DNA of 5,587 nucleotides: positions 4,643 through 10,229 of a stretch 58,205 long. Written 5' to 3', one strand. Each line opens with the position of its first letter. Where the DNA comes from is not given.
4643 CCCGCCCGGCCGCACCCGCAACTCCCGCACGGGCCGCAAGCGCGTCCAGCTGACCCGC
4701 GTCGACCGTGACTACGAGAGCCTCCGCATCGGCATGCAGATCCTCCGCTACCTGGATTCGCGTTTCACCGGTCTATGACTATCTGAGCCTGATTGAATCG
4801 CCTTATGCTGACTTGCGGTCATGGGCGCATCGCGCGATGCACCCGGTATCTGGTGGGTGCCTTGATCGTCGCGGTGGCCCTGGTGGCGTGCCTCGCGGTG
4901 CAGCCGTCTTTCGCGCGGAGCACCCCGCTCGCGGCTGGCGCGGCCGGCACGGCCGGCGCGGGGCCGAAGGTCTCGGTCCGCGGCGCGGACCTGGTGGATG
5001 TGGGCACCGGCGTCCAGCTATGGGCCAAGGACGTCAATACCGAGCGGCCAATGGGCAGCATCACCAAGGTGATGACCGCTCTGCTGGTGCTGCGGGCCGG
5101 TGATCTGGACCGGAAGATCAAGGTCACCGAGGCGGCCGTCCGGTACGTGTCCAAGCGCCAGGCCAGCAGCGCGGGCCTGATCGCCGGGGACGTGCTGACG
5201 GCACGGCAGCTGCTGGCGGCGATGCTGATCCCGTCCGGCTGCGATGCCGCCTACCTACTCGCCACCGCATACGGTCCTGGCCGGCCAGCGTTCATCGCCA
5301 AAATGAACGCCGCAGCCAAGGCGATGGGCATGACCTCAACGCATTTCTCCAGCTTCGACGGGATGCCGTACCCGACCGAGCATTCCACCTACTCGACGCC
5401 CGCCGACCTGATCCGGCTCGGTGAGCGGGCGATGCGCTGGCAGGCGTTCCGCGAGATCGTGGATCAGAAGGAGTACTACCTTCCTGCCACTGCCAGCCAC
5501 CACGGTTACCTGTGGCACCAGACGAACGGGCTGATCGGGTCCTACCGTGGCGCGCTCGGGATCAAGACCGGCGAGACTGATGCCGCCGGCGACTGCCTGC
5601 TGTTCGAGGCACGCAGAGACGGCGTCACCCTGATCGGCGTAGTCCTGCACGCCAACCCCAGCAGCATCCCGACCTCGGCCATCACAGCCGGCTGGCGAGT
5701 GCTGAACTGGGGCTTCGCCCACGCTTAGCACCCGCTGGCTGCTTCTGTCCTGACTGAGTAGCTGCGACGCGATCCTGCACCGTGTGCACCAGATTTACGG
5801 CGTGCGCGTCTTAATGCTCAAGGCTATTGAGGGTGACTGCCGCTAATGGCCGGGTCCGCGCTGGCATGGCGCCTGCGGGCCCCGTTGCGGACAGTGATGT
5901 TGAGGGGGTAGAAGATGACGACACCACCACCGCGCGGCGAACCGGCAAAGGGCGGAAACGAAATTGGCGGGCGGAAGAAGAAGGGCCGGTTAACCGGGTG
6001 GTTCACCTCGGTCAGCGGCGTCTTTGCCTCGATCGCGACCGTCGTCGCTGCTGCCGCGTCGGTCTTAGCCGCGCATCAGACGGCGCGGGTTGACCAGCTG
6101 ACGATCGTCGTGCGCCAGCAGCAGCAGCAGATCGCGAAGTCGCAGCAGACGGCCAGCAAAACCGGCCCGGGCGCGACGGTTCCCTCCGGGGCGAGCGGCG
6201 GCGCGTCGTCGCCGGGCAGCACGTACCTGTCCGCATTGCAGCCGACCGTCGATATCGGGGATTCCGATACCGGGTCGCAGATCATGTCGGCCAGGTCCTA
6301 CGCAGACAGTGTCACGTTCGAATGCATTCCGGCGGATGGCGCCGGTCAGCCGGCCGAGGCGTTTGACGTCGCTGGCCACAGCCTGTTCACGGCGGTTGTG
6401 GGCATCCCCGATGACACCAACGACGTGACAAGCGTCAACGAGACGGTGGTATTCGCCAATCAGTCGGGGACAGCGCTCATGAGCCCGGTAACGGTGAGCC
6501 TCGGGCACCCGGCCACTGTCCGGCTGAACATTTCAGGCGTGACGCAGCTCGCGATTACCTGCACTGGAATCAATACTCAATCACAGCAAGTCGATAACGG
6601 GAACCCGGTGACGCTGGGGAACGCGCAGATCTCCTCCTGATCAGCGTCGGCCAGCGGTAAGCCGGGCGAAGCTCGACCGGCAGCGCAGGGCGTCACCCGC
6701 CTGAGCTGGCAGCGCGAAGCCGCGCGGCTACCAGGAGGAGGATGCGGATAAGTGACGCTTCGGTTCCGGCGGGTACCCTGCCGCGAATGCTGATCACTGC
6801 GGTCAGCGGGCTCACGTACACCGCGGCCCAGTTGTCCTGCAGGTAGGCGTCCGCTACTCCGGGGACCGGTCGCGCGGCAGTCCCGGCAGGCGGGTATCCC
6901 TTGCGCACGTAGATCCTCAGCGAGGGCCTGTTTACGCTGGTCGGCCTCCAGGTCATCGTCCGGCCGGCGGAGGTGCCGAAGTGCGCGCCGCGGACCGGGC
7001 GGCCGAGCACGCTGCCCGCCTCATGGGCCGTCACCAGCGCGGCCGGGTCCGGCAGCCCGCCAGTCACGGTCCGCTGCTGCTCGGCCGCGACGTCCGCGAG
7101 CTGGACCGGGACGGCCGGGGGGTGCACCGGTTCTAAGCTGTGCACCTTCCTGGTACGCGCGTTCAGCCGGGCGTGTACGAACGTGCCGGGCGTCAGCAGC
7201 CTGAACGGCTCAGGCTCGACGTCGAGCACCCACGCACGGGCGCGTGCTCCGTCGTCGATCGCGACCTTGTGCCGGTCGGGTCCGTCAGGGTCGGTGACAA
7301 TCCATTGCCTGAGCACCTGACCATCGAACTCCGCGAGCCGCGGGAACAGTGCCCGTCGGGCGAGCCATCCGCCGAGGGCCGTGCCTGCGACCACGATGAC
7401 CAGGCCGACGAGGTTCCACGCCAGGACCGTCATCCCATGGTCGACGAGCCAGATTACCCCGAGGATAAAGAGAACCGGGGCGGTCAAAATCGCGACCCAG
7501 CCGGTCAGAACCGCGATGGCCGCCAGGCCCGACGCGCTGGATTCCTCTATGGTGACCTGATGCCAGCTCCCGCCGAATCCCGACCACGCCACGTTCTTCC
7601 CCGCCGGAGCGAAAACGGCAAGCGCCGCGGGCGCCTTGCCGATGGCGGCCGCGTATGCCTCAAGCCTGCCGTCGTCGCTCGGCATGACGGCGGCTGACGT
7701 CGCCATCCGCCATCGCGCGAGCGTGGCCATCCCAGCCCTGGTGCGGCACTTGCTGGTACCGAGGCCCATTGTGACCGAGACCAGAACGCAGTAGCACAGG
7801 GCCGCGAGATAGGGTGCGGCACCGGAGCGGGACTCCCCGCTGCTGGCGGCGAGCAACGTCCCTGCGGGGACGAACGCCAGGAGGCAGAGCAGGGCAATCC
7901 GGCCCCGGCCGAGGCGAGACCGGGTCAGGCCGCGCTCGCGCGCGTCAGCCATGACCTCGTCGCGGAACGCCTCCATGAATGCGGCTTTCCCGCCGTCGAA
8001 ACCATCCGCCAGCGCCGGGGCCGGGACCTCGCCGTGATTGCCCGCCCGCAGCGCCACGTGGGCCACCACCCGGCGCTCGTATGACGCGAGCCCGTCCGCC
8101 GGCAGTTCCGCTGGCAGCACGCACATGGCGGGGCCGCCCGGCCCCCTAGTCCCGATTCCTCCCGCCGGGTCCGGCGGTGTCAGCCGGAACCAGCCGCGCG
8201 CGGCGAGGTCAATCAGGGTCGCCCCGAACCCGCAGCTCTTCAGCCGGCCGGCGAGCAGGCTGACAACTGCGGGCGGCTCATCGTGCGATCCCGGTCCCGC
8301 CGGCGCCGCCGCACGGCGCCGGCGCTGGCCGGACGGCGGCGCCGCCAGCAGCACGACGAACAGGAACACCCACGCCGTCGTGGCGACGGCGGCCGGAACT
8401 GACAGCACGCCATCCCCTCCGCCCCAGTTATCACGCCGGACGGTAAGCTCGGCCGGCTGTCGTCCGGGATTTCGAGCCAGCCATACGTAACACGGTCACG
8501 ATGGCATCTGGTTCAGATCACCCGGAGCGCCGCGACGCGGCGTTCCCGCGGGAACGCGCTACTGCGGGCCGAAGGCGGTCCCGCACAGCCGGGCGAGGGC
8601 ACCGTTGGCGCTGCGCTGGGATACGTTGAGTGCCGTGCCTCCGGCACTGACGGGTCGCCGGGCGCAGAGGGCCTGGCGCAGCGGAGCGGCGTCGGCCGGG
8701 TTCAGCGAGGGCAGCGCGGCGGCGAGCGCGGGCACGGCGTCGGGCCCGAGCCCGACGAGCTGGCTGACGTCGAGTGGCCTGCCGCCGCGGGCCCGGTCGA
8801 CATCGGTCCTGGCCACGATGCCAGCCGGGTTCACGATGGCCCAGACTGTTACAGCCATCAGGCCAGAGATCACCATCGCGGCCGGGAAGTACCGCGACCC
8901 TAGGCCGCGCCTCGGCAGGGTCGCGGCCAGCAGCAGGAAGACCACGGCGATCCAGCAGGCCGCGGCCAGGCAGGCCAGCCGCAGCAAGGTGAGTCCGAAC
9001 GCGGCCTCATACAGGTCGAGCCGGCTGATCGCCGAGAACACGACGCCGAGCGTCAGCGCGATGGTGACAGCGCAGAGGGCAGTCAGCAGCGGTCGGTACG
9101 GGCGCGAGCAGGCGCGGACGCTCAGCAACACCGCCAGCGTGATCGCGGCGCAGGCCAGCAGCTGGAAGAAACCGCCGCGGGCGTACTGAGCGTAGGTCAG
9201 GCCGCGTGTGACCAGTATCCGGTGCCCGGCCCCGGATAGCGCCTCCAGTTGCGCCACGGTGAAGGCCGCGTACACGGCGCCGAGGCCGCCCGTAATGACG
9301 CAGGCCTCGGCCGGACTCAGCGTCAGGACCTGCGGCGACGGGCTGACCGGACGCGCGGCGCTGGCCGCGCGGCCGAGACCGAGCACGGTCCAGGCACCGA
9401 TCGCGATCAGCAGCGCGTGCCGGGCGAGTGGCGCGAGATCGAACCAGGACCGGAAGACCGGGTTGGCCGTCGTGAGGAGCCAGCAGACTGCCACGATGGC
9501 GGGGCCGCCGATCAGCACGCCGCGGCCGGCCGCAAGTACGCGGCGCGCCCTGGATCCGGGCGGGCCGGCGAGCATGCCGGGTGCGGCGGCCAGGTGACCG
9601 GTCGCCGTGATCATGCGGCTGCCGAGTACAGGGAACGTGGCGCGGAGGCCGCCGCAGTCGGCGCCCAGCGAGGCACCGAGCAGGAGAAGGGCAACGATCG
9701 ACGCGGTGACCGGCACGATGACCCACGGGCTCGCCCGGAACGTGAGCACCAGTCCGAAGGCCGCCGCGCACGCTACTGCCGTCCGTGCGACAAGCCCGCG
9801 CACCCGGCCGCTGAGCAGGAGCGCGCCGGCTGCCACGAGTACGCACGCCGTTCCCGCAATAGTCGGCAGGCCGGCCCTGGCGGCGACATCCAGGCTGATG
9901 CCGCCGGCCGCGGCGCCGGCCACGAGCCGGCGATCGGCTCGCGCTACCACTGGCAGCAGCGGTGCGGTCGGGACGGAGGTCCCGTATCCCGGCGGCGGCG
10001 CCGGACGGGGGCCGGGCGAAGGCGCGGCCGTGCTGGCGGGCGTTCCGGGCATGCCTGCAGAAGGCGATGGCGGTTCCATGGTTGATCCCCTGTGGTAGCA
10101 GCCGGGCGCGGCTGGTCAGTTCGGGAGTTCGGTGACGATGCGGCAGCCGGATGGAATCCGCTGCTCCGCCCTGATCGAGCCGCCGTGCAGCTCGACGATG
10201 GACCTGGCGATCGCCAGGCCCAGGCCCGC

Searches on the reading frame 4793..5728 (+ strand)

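Call 24: search_protein_families(library=pfam, proteins=[window:4793-5728:+], max_evalue=0.00001)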
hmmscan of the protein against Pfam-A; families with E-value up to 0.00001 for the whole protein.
window:4793-5728:+ (311 aa): 2 families
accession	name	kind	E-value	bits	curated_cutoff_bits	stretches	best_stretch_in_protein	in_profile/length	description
PF00768.25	Peptidase_S11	-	7.7e-38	130.7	27.6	1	58-288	8-238/239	D-alanyl-D-alanine carboxypeptidase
PF13354.11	Beta-lactamase2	-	1.3e-06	28.4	22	1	78-210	14-143/214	Beta-lactamase enzyme family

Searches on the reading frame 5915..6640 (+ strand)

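Call 24: search_protein_families(library=pfam, proteins=[window:5915-6640:+], max_evalue=0.00001)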
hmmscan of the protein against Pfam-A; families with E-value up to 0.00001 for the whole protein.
window:5915-6640:+ (241 aa): 0 families

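Call 72: search_protein_families(library=pfam, proteins=[window:5915-6640:+], max_evalue=0.001)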
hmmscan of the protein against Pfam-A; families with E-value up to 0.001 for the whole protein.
window:5915-6640:+ (241 aa): 1 family
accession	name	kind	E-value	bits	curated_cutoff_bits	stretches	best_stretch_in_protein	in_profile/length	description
PF08305.17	NPCBM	-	0.00098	19.6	23.9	0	156-224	59-124/137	NPCBM/NEW2 domain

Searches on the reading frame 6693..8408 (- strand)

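Call 24: search_protein_families(library=pfam, proteins=[window:6693-8408:-], max_evalue=0.00001)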
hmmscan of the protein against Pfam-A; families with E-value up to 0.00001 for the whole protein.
window:6693-8408:- (571 aa): 1 family
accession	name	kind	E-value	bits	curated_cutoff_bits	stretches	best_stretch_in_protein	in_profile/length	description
PF20990.2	DUF2207_C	-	2.5e-06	27.9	33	0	43-234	11-204/247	Predicted membrane protein (DUF2207) C-terminal domain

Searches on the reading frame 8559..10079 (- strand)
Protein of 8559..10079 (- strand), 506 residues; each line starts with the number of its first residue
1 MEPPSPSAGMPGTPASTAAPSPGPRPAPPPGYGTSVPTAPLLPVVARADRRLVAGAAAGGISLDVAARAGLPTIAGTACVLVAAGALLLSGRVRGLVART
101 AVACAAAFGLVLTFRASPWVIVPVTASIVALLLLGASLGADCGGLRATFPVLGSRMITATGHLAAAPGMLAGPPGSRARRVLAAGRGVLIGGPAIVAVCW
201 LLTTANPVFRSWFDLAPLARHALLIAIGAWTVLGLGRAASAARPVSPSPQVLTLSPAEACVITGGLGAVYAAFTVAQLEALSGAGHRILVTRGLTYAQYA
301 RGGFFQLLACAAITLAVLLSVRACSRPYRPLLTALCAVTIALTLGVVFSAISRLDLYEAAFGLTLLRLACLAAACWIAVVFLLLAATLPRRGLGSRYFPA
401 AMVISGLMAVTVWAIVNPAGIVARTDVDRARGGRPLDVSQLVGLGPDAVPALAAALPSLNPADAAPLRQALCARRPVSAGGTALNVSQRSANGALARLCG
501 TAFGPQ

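Call 24: search_protein_families(library=pfam, proteins=[window:8559-10079:-], max_evalue=0.00001)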
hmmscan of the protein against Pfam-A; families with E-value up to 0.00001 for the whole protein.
window:8559-10079:- (506 aa): 1 family
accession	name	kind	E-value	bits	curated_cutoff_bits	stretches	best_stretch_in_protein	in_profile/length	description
PF13687.11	DUF4153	-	2.6e-51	175.4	27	1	103-454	2-372/373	Domain of unknown function (DUF4153)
